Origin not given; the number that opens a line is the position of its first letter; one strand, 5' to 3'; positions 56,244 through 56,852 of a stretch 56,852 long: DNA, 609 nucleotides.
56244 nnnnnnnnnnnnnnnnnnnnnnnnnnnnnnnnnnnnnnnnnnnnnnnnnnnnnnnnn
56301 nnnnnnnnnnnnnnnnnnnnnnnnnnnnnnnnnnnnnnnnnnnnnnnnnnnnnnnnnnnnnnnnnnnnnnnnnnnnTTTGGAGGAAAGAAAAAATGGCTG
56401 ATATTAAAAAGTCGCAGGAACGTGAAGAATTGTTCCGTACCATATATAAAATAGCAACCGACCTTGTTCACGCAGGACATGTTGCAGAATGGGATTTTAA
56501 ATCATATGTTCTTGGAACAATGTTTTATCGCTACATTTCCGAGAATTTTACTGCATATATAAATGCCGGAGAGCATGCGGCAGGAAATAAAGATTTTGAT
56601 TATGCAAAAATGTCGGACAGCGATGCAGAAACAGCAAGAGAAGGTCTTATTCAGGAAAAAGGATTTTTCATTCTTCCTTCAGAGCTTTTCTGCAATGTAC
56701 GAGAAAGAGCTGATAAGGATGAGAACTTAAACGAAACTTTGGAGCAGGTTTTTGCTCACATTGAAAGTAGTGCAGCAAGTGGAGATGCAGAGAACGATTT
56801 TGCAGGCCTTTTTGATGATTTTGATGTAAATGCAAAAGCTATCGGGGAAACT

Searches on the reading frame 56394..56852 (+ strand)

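Call 5: search_protein_families(library=pfam, proteins=[window:56394-56852:+], max_evalue=1)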
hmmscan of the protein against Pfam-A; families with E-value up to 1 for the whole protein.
window:56394-56852:+ (153 aa): 1 family
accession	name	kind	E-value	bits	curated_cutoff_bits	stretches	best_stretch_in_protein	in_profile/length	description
PF12161.14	HsdM_N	-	2e-12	48.3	24.5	1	15-149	3-116/135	HsdM N-terminal domain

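Call 6: search_protein_families(library=padloc, proteins=[window:56394-56852:+], max_evalue=1)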
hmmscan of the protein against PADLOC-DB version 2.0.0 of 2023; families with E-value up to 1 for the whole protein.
window:56394-56852:+ (153 aa): 3 families
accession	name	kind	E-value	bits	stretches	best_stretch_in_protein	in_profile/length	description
PDLC03022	MTase_I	-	1.3e-09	35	1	10-152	3-136/857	Type I methyltransferase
PDLC04134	mad2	-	4.7e-07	27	1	11-144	139-225/492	mads_2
PDLC03020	MTase_I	-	0.0031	14.7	1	29-107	20-94/410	Type I methyltransferase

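Call 7: search_protein_families(library=ncbifam, proteins=[window:56394-56852:+], max_evalue=1)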
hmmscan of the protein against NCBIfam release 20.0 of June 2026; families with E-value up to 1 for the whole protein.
window:56394-56852:+ (153 aa): 1 family
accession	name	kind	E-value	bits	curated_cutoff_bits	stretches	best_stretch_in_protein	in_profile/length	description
TIGR00497.1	hsdM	equivalog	3.8e-41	141.4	242.75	1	9-152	1-148/515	type I restriction-modification system subunit M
